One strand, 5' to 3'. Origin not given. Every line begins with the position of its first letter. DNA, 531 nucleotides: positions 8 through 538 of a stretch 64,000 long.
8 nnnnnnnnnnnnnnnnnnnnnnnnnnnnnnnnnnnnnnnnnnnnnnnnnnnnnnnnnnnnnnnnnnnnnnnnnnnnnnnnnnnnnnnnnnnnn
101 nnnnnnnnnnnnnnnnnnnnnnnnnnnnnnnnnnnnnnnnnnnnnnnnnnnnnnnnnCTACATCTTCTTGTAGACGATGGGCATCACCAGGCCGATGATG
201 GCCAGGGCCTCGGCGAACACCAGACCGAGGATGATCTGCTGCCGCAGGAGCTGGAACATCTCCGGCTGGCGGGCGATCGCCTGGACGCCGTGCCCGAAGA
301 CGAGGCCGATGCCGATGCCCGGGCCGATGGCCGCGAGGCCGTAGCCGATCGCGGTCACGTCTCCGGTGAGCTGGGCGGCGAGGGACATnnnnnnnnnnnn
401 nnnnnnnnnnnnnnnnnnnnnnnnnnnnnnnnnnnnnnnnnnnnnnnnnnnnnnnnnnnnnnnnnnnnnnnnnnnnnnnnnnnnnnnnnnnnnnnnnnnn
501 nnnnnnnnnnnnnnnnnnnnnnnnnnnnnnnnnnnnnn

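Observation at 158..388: Orphan F-type ATPase c-subunit paralog with no atpB/atpF context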

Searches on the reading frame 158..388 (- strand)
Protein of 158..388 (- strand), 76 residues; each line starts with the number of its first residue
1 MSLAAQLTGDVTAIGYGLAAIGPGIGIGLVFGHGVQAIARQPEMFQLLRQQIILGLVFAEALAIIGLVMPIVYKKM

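Call 5: search_protein_families(library=pfam, proteins=[window:158-388:-], max_evalue=0.01)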
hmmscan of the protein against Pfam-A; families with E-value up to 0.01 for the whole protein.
window:158-388:- (76 aa): 1 family
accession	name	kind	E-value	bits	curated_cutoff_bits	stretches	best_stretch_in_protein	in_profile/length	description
PF00137.26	ATP-synt_C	-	5.6e-14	52.6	24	1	13-69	4-56/60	ATP synthase subunit C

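Call 6: search_protein_families(library=ncbifam, proteins=[window:158-388:-], max_evalue=0.01)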
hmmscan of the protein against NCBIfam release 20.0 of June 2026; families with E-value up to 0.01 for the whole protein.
window:158-388:- (76 aa): 17 families
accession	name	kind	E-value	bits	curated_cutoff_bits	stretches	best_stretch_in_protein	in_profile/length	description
NF005900.0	PRK07874.1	equivalog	3.3e-22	78.5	114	1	8-70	15-77/80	ATP synthase F0 subunit C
NF005608.0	PRK07354.1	equivalog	2.9e-13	50.2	128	1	12-72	13-73/81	F0F1 ATP synthase subunit C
NF005363.0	PRK06876.1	equivalog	3.6e-13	49.2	71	1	12-71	12-71/80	F0F1 ATP synthase subunit C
TIGR01260.1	ATP_synt_c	equivalog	1e-12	47.9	43.95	1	19-70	1-52/58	ATP synthase F0 subunit C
NF009996.0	PRK13466.1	equivalog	1.9e-11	43.9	110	1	12-74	4-66/66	F0F1 ATP synthase subunit C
NF009999.0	PRK13471.1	equivalog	1.1e-10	41.6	124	1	14-71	22-79/85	F0F1 ATP synthase subunit C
NF005733.0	PRK07558.1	equivalog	5.5e-09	36.1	85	1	12-70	7-68/75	F0F1 ATP synthase subunit C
NF009997.0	PRK13467.1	equivalog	7.7e-09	35.4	98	1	12-72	4-64/66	F0F1 ATP synthase subunit C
NF005521.0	PRK07159.1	equivalog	4.2e-08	33.1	122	1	12-72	33-96/101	F0F1 ATP synthase subunit C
NF009998.0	PRK13468.1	equivalog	1.3e-07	31.9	116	1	12-71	15-74/88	F0F1 ATP synthase subunit C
TIGR03322.1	alt_F1F0_F0_C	exception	1.9e-05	25.2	130.85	1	13-71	15-73/86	alternate F1F0 ATPase, F0 subunit C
NF004888.0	PRK06251.1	equivalog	5e-05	23.4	101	1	14-72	42-96/102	V-type ATP synthase subunit K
NF009995.0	PRK13464.1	equivalog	5.9e-05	23.7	168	1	7-69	14-76/101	F0F1 ATP synthase subunit B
NF006295.0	PRK08482.1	equivalog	0.00035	21.1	135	1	12-72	36-96/105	F0F1 ATP synthase subunit C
NF004532.0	PRK05880.1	equivalog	0.00062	19.9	120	1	17-68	20-71/83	F0F1 ATP synthase subunit C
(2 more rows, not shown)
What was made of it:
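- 158..388 (-): Ectopic atpE paralogue: 76-aa F-type (proton-type) c-subunit. ATG at 386-388, TAG stop at 158-160. PF00137 52.6 bits and TIGR01260 47.9 bits (calls 5, 6).
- On V/A-type proteolipid (subunit K/c): 17-23 bits against cut-offs of 101-188 (call 6).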

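Call 11: find_encoding_contigs(protein=window:158-388:-, flank=10000, max_places=8)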
Protein window:158-388:- (76 aa): no gene with exactly this product is on record in the collection.

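Call 12: find_homologous_proteins(query=window:158-388:-, max_evalue=0.001)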
Query window:158-388:- (76 aa): 1888 proteins with E <= 0.001 among 1903 candidates; the best 120 are listed.
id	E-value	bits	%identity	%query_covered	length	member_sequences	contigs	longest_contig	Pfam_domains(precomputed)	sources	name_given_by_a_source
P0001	1.6e-38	147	100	100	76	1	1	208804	PF00137.27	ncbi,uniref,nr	ncbi:ATP synthase F0 subunit C [Bailinhaonella thermotolerans]|uniref:ATP synthase subunit c n=1 Tax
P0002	2.7e-26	108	73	93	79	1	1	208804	PF00137.27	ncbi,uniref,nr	ncbi:ATP synthase F0 subunit C [Bailinhaonella thermotolerans]|uniref:ATP synthase subunit c n=1 Tax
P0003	6.7e-26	107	72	97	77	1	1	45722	PF00137.27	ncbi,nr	ncbi:MAG: ATP synthase F0 subunit C [Streptosporangiales bacterium]|nr:ATP synthase F0 subunit C [St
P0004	7.5e-26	107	67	100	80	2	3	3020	PF00137.27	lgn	-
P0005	1.2e-25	106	73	96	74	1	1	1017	PF00137.27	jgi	jgi:F-type H+-transporting ATPase subunit c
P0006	1.6e-25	106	68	100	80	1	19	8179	PF00137.27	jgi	jgi:F-type H+-transporting ATPase subunit c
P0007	1.3e-24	103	64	100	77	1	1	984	PF00137.27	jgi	jgi:F-type H+-transporting ATPase subunit c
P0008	1.5e-24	103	67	100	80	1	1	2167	PF00137.27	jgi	jgi:F-type H+-transporting ATPase subunit c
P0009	1.7e-24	103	64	100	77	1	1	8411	PF00137.27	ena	-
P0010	3.5e-24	102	64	100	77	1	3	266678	PF00137.27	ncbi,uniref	ncbi:ATP synthase F0 subunit C [Nonomuraea sp. NPDC059023]|uniref:ATP synthase F0 subunit C n=1 Tax=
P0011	5.2e-24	101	64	100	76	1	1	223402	PF00137.27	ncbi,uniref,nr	ncbi:ATP synthase F0 subunit C [Sphaerisporangium fuscum]|uniref:ATP synthase F0 subunit C n=1 Tax=S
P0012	5.4e-24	101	64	100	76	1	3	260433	PF00137.27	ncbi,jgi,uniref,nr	ncbi:ATP synthase F0 subunit C [Sphaerisporangium corydalis]|jgi:F-type H+-transporting ATPase subun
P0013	5.6e-24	101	64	100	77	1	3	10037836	PF00137.27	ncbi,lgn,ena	ncbi:ATP synthase F0 subunit C [Sphaerisporangium sp. NBC_01403]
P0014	6.7e-24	101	64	100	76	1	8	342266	PF00137.27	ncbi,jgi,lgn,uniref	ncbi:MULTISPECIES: ATP synthase F0 subunit C [Nonomuraea]|jgi:F-type H+-transporting ATPase subunit 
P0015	7.1e-24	101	65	97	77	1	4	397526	PF00137.27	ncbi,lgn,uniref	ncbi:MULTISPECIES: ATP synthase F0 subunit C [unclassified Nonomuraea]|uniref:ATP synthase F0 subuni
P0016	8.4e-24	101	64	100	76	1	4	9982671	PF00137.27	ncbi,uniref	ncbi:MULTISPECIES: ATP synthase F0 subunit C [Nonomuraea]|uniref:ATP synthase subunit c n=1 Tax=Nono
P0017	8.5e-24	101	63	100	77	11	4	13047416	PF00137.27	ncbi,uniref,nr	ncbi:ATP synthase F0 sector subunit c [[Actinomadura] parvosata subsp. kistnae]|uniref:ATP synthase 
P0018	8.6e-24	101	65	99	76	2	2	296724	PF00137.27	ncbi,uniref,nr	ncbi:ATP synthase subunit c [Planotetraspora silvatica]|uniref:ATP synthase subunit c n=1 Tax=Planot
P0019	9.5e-24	100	64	99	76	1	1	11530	PF00137.27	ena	-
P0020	1.0e-23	100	63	100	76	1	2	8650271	PF00137.27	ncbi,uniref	ncbi:ATP synthase F0 subunit C [Microbispora sp. NPDC088329]|uniref:ATP synthase F0 subunit C n=1 Ta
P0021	1.2e-23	100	63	100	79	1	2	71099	PF00137.27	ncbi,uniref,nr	ncbi:ATP synthase F0 subunit C [Nonomuraea sp. KC401]|uniref:ATP synthase F0 subunit C n=1 Tax=uncla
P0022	1.2e-23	100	63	100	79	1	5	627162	PF00137.27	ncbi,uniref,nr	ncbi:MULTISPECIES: ATP synthase F0 subunit C [Nonomuraea]|uniref:ATP synthase subunit c n=3 Tax=Nono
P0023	1.2e-23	100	63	100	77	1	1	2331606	PF00137.27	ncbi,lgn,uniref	ncbi:ATP synthase F0 subunit C [Nonomuraea sp. NPDC050556]|uniref:ATP synthase F0 subunit C n=1 Tax=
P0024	1.3e-23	100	63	100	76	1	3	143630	PF00137.27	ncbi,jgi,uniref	ncbi:ATP synthase F0 subunit C [Sphaerisporangium aureirubrum]|jgi:F-type H+-transporting ATPase sub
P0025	1.3e-23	100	66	97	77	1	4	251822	PF00137.27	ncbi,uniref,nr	ncbi:ATP synthase F0 subunit C [Sphaerisporangium sp. NPDC088356]|uniref:ATP synthase F0 subunit C n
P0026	1.3e-23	100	62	100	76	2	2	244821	PF00137.27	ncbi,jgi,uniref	ncbi:ATP synthase F0 subunit C [Nonomuraea rosea]|jgi:F-type H+-transporting ATPase subunit c|uniref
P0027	1.4e-23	100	67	99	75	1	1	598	PF00137.27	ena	-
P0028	1.5e-23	100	62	100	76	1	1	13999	PF00137.27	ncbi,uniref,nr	ncbi:ATP synthase F0 subunit C [Nonomuraea rhizosphaerae]|uniref:ATP synthase F0 subunit C n=1 Tax=N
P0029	1.6e-23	100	63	100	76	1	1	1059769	PF00137.27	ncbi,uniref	ncbi:ATP synthase F0 subunit C [Nonomuraea sp. NPDC050783]|uniref:ATP synthase F0 subunit C n=1 Tax=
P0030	1.6e-23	100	63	100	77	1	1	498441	PF00137.27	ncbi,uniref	ncbi:ATP synthase F0 subunit C [Nonomuraea sp. NPDC049480]|uniref:ATP synthase F0 subunit C n=1 Tax=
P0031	1.7e-23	100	63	100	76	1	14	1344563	PF00137.27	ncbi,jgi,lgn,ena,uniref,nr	ncbi:ATP synthase F0 subunit C [Nonomuraea muscovyensis]|jgi:F-type H+-transporting ATPase subunit c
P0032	1.7e-23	100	63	100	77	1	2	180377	PF00137.27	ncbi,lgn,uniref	ncbi:ATP synthase F0 subunit C [Nonomuraea sp. NPDC046570]|uniref:ATP synthase F0 subunit C n=1 Tax=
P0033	1.8e-23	100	64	97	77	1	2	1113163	PF00137.27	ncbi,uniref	ncbi:ATP synthase F0 subunit C [Nonomuraea sp. NPDC049141]|uniref:ATP synthase F0 subunit C n=1 Tax=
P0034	1.9e-23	99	64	97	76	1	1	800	PF00137.27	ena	-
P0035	1.9e-23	99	67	96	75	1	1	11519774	PF00137.27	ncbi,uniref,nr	ncbi:F-type H+-transporting ATPase subunit c [Nonomuraea polychroma]|uniref:ATP synthase subunit c n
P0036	1.9e-23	99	62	100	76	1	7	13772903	PF00137.27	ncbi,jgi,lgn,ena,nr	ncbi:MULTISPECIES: ATP synthase F0 subunit C [Nonomuraea]|jgi:F-type H+-transporting ATPase subunit 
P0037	1.9e-23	99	63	100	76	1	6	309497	PF00137.27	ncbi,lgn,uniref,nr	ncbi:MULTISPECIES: ATP synthase F0 subunit C [Nonomuraea]|uniref:ATP synthase subunit c n=2 Tax=Nono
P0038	2.0e-23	99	63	100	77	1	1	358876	PF00137.27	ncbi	ncbi:ATP synthase F0 subunit C [Nonomuraea sp. NPDC050536]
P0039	2.0e-23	99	63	100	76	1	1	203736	PF00137.27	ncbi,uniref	ncbi:ATP synthase F0 subunit C [Nonomuraea sp. NPDC050786]|uniref:ATP synthase F0 subunit C n=1 Tax=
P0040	2.1e-23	99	62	100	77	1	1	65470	PF00137.27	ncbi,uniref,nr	ncbi:ATP synthase F0 subunit C [Nonomuraea basaltis]|uniref:ATP synthase F0 subunit C n=1 Tax=Nonomu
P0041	2.1e-23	99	63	99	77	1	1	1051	PF00137.27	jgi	jgi:F-type H+-transporting ATPase subunit c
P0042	2.1e-23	99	63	100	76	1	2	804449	PF00137.27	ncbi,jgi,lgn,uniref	ncbi:ATP synthase F0 subunit C [Nonomuraea sp. NPDC005983]|jgi:F-type H+-transporting ATPase subunit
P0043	2.1e-23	99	62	100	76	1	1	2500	PF00137.27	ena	-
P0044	2.2e-23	99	63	100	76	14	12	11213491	PF00137.27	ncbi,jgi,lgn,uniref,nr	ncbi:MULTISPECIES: ATP synthase F0 subunit C [Nonomuraea]|jgi:F-type H+-transporting ATPase subunit 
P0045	2.2e-23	99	62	100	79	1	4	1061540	PF00137.27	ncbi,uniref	ncbi:ATP synthase F0 subunit C [Nonomuraea sp. NPDC052129]|uniref:ATP synthase F0 subunit C n=2 Tax=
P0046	2.2e-23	99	63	100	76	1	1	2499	PF00137.27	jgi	jgi:F-type H+-transporting ATPase subunit c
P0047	2.4e-23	99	62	100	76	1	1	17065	PF00137.27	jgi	jgi:F-type H+-transporting ATPase subunit c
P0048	2.4e-23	99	66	97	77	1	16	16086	PF00137.27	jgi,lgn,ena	-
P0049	2.4e-23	99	65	97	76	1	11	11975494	PF00137.27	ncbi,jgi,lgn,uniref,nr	ncbi:ATP synthase F0 subunit C [Nonomuraea fuscirosea]|jgi:F-type H+-transporting ATPase subunit c|u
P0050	2.5e-23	99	64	97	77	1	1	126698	PF00137.27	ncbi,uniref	ncbi:ATP synthase F0 subunit C [Nonomuraea maheshkhaliensis]|uniref:ATP synthase subunit c n=1 Tax=N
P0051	2.7e-23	99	63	100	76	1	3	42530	PF00137.27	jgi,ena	jgi:F-type H+-transporting ATPase subunit c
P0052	2.8e-23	99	62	100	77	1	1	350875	PF00137.27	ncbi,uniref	ncbi:ATP synthase F0 subunit C [Nonomuraea sp. NPDC050394]|uniref:ATP synthase F0 subunit C n=1 Tax=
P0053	2.9e-23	99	63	100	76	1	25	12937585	PF00137.27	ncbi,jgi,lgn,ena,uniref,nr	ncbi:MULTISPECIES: ATP synthase F0 subunit C [Nonomuraea]|jgi:F-type H+-transporting ATPase subunit 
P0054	3.1e-23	99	62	100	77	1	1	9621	PF00137.27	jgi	jgi:F-type H+-transporting ATPase subunit c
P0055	3.1e-23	99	65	97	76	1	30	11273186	PF00137.27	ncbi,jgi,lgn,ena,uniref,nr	ncbi:ATP synthase F0 subunit C [Nonomuraea fastidiosa]|jgi:F-type H+-transporting ATPase subunit c|u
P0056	3.2e-23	99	65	97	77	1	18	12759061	PF00137.27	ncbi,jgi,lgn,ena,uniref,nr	ncbi:ATP synthase F0 subunit C [Microbispora corallina]|uniref:ATP synthase subunit c n=3 Tax=Strept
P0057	3.3e-23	99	64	99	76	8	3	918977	PF00137.27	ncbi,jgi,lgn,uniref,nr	ncbi:ATP synthase F0 subunit C [Herbidospora yilanensis]|jgi:F-type H+-transporting ATPase subunit c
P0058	3.3e-23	99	65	97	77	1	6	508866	PF00137.27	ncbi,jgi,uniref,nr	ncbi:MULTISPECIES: ATP synthase F0 subunit C [Nonomuraea]|jgi:F-type H+-transporting ATPase subunit 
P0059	3.4e-23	99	64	97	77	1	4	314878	PF00137.27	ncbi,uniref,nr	ncbi:ATP synthase F0 subunit C [Nonomuraea spiralis]|uniref:ATP synthase subunit c n=1 Tax=Nonomurae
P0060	3.4e-23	99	65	97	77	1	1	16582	PF00137.27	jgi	jgi:F-type H+-transporting ATPase subunit c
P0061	3.5e-23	99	64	97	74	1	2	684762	PF00137.27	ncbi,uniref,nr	ncbi:ATP synthase subunit c [Planotetraspora thailandica]|uniref:ATP synthase subunit c n=1 Tax=Plan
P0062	3.6e-23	99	65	97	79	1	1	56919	PF00137.27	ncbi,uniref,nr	ncbi:ATP synthase F0 subunit C [Nonomuraea diastatica]|uniref:ATP synthase subunit c n=1 Tax=Nonomur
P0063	3.6e-23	99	65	97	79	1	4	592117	PF00137.27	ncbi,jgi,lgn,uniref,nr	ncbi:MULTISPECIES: ATP synthase F0 subunit C [Nonomuraea]|jgi:F-type H+-transporting ATPase subunit 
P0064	3.6e-23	99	65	97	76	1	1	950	PF00137.27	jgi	jgi:F-type H+-transporting ATPase subunit c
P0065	3.6e-23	99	62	100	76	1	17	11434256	PF00137.27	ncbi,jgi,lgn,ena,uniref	ncbi:ATP synthase F0 subunit C [Nonomuraea antimicrobica]|jgi:F-type H+-transporting ATPase subunit 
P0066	3.6e-23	99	64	97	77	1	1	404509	PF00137.27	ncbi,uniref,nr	ncbi:ATP synthase F0 subunit C [Nonomuraea sp. NEAU-A123]|uniref:ATP synthase F0 subunit C n=1 Tax=N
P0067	3.7e-23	99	63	100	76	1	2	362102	PF00137.27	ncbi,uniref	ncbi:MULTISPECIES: ATP synthase F0 subunit C [unclassified Nonomuraea]|uniref:ATP synthase F0 subuni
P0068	3.7e-23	99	65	97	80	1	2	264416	PF00137.27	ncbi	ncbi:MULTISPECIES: ATP synthase F0 subunit C [unclassified Nonomuraea]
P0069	3.7e-23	98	62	100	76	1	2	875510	PF00137.27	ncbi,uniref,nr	ncbi:ATP synthase F0 subunit C [Nonomuraea terrae]|uniref:ATP synthase subunit c n=1 Tax=Nonomuraea 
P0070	3.9e-23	98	62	100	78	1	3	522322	PF00137.27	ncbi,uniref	ncbi:ATP synthase F0 subunit C [Nonomuraea sp. NPDC049714]|uniref:ATP synthase F0 subunit C n=1 Tax=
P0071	3.9e-23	98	62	100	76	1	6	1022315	PF00137.27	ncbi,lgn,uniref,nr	ncbi:ATP synthase F0 subunit C [Nonomuraea sp. NN258]|uniref:ATP synthase subunit c n=2 Tax=Nonomura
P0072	4.3e-23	98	64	97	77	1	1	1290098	PF00137.27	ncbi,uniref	ncbi:ATP synthase F0 subunit C [Nonomuraea sp. NPDC050451]|uniref:ATP synthase F0 subunit C n=1 Tax=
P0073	4.3e-23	98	64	97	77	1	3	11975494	PF00137.27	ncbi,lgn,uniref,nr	ncbi:ATP synthase F0 subunit C [Nonomuraea fuscirosea]|uniref:ATP synthase F0 subunit C n=1 Tax=Nono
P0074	4.4e-23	98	62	97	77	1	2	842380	PF00137.27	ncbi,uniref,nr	ncbi:ATP synthase F0 subunit C [Nonomuraea guangzhouensis]|uniref:ATP synthase subunit c n=1 Tax=Non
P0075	4.4e-23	98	66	97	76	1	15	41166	PF00137.27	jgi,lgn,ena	jgi:ATP synthase, F0 subunit c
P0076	4.5e-23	98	63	100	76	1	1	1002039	PF00137.27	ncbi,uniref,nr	ncbi:ATP synthase F0 subunit C [Rhizohabitans arisaemae]|uniref:ATP synthase F0 subunit C n=1 Tax=Rh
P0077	4.8e-23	98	61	100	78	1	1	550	PF00137.27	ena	-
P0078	5.0e-23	98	61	100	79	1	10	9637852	PF00137.27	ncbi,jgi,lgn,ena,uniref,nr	ncbi:ATP synthase F0 subunit C [Nonomuraea glycinis]|jgi:F-type H+-transporting ATPase subunit c|uni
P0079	5.2e-23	98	61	100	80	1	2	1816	PF00137.27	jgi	jgi:F-type H+-transporting ATPase subunit c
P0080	5.3e-23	98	64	97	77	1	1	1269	PF00137.27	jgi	jgi:F-type H+-transporting ATPase subunit c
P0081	5.4e-23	98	64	97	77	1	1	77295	PF00137.27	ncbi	ncbi:ATP synthase F0 subunit C [Nonomuraea sp. NPDC002799]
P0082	5.4e-23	98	61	100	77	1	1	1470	PF00137.27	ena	-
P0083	5.5e-23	98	66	96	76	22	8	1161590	PF00137.27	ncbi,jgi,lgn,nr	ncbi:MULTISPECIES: ATP synthase F0 subunit C [unclassified Nonomuraea]|jgi:F-type H+-transporting AT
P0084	5.8e-23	98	61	100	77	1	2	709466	PF00137.27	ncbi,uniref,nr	ncbi:ATP synthase F0 subunit C [Nonomuraea monospora]|uniref:ATP synthase subunit c n=1 Tax=Nonomura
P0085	6.0e-23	98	64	97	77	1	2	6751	PF00137.27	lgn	-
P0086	6.2e-23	98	61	100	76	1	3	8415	PF00137.27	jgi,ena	-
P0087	6.2e-23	98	61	100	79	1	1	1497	PF00137.27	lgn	-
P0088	6.4e-23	98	62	100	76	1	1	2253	PF00137.27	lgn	-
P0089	6.5e-23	98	62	97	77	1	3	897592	PF00137.27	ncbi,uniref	ncbi:ATP synthase F0 subunit C [Nonomuraea sp. NPDC051941]|uniref:ATP synthase F0 subunit C n=1 Tax=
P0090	6.6e-23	98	62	97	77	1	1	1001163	PF00137.27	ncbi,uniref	ncbi:ATP synthase F0 subunit C [Nonomuraea jabiensis]|uniref:ATP synthase F0 subunit C n=1 Tax=Nonom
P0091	6.6e-23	98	64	97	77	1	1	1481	PF00137.27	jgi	jgi:F-type H+-transporting ATPase subunit c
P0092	6.8e-23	98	62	97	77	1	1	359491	PF00137.27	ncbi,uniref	ncbi:ATP synthase F0 subunit C [Nonomuraea angiospora]|uniref:ATP synthase F0 subunit C n=1 Tax=Nono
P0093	7.0e-23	98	63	100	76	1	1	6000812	PF00137.27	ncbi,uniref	ncbi:ATP synthase F0 subunit C [Nonomuraea sp. CA-218870]|uniref:ATP synthase F0 subunit C n=1 Tax=N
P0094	7.0e-23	98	65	99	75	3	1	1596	PF00137.27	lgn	-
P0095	7.1e-23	98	66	92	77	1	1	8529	PF00137.27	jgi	jgi:F-type H+-transporting ATPase subunit c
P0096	7.5e-23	98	68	96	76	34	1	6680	PF00137.27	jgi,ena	jgi:F-type H+-transporting ATPase subunit c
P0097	8.4e-23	97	67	95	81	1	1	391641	PF00137.27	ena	-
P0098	8.9e-23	97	64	97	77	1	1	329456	PF00137.27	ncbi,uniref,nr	ncbi:ATP synthase F0 subunit C [Microbispora sp. RL4-1S]|uniref:ATP synthase subunit c n=1 Tax=Micro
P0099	8.9e-23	97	64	97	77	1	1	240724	PF00137.27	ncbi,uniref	ncbi:ATP synthase F0 subunit C [Nonomuraea longicatena]|uniref:ATP synthase subunit c n=1 Tax=Nonomu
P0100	9.0e-23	97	68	99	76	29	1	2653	PF00137.27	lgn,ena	-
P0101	9.5e-23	97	62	97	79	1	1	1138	PF00137.27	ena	-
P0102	9.5e-23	97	64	97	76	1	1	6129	PF00137.27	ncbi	-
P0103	1.1e-22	97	59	100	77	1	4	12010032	PF00137.27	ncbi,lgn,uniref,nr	ncbi:ATP synthase F0 subunit C [Nonomuraea gerenzanensis]|uniref:ATP synthase subunit c n=1 Tax=Nono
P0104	1.1e-22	97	64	97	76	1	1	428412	PF00137.27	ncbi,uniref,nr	ncbi:ATP synthase F0 subunit C [Nonomuraea turcica]|uniref:ATP synthase F0 subunit C n=1 Tax=Nonomur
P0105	1.2e-22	97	62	100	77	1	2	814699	PF00137.27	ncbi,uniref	ncbi:ATP synthase F0 subunit C [Nonomuraea sp. NPDC050202]|uniref:ATP synthase F0 subunit C n=1 Tax=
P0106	1.3e-22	97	66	96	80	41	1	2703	PF00137.27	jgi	jgi:F-type H+-transporting ATPase subunit c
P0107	1.3e-22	97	69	93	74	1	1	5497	PF00137.27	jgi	jgi:F-type H+-transporting ATPase subunit c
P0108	1.6e-22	97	64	99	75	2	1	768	PF00137.27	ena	-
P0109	1.7e-22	96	64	99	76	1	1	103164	PF00137.27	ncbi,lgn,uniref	ncbi:ATP synthase F0 subunit C [Microbispora sp. NPDC049125]|uniref:ATP synthase F0 subunit C n=1 Ta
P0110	1.9e-22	96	62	97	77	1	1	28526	PF00137.27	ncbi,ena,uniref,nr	ncbi:ATP synthase F0 subunit C [Nonomuraea sp. K274]|uniref:ATP synthase subunit c n=1 Tax=Nonomurae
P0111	1.9e-22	96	64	97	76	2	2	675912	PF00137.27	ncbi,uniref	ncbi:ATP synthase F0 subunit C [Thermopolyspora sp. NPDC052614]|uniref:ATP synthase F0 subunit C n=1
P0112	2.0e-22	96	68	95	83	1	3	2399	PF00137.27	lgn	-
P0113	2.0e-22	96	64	96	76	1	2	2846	PF00137.27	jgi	jgi:F-type H+-transporting ATPase subunit c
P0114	2.1e-22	96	64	96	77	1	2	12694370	PF00137.27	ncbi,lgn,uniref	ncbi:ATP synthase F0 subunit C [Nonomuraea sp. NBC_00507]|uniref:ATP synthase F0 subunit C n=1 Tax=N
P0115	2.2e-22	96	66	96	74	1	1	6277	PF00137.27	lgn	-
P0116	2.3e-22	96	66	97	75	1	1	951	PF00137.27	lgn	-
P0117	2.4e-22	96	64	97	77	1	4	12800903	PF00137.27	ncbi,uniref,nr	ncbi:F-type H+-transporting ATPase subunit c [Nonomuraea thailandensis]|uniref:ATP synthase subunit 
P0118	2.8e-22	96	66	96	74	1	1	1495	PF00137.27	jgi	jgi:F-type H+-transporting ATPase subunit c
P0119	3.2e-22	96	66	92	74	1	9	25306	PF00137.27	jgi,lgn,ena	jgi:F-type H+-transporting ATPase subunit c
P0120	3.2e-22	96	66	99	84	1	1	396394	PF00137.27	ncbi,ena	-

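Call 13: find_encoding_contigs(protein=P0001, flank=10000, max_places=4)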
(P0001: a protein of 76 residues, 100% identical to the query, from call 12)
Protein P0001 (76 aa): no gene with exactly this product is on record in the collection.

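Call 14: find_encoding_contigs(protein=P0002, flank=10000, max_places=4)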
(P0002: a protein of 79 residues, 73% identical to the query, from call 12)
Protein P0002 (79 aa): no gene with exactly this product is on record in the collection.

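Call 17: find_related_loci(query=window:158-388:-, collection=genome_contigs, flank=10000)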
Query window:158-388:- (76 aa) in genome_contigs; peptide patterns used: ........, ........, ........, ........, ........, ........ (x = any residue, [..] = any of these).
600 stretches matched a pattern (row limit reached: there are more); 479 encode a relative of the query (tblastn E <= 1e-3); the best 80 are kept; 80 distinct loci.
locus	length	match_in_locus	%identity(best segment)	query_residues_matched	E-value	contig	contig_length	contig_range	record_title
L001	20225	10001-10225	63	1-75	1e-27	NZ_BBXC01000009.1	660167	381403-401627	Herbidospora sakaeratensis strain NBRC 102641, whole genome shotgun sequence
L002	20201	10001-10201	64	7-73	1e-26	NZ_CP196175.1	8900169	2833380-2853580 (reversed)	Streptomyces sp. HUAS TT7 chromosome, complete genome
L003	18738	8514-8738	61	1-75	6e-26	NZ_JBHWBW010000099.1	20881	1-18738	Kitasatospora sp. NPDC059571 NPDC059571_T49_H12.ctg-0099, whole genome shotgun sequence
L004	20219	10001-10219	63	3-75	6e-26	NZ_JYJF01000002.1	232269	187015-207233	Saccharothrix sp. ST-888 contig-1, whole genome shotgun sequence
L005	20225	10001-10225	63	1-75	1e-25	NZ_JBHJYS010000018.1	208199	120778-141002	Streptomyces sp. NPDC055955 NPDC055955_390_E6.ctg-0018, whole genome shotgun sequence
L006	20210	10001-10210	63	4-73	1e-25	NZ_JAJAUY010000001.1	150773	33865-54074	Streptomyces antimicrobicus strain SMC 277 1, whole genome shotgun sequence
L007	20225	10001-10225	61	1-75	9e-26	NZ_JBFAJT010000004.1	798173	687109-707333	Streptomyces sp. NPDC050439 NPDC050439_48_H5.ctg-0004, whole genome shotgun sequence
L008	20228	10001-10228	62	1-74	1e-25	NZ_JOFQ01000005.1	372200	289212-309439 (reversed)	Streptomyces niger strain NRRL B-3857 contig5.1, whole genome shotgun sequence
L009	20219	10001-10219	63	1-73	3e-26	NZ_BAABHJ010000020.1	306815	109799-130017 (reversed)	Actinoallomurus liliacearum strain JCM 17938 sequence20, whole genome shotgun sequence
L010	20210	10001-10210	63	4-73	1e-25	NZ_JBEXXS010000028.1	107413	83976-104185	Streptomyces sp. NPDC005790 NPDC005790_151_A1.ctg-0028, whole genome shotgun sequence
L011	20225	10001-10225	61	1-75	2e-25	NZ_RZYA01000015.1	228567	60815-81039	Streptomyces antnestii strain San01 NODE_15_length_228567_cov_149.427049, whole genome shotgun sequence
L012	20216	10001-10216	61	4-75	3e-25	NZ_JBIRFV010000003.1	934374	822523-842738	Streptomyces sp. NPDC018029 NPDC018029_256_E10.ctg-0003, whole genome shotgun sequence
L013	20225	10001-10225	61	1-75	2e-25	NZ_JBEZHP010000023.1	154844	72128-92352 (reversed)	Streptomyces sp. NPDC048641 NPDC048641_97_G5.ctg-0023, whole genome shotgun sequence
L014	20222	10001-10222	64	1-73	3e-25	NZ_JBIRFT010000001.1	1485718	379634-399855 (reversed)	Streptomyces sp. NPDC018031 NPDC018031_256_F1.ctg-0001, whole genome shotgun sequence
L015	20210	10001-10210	63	4-73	4e-25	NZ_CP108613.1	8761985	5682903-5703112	Streptomyces sp. NBC_01166 chromosome, complete genome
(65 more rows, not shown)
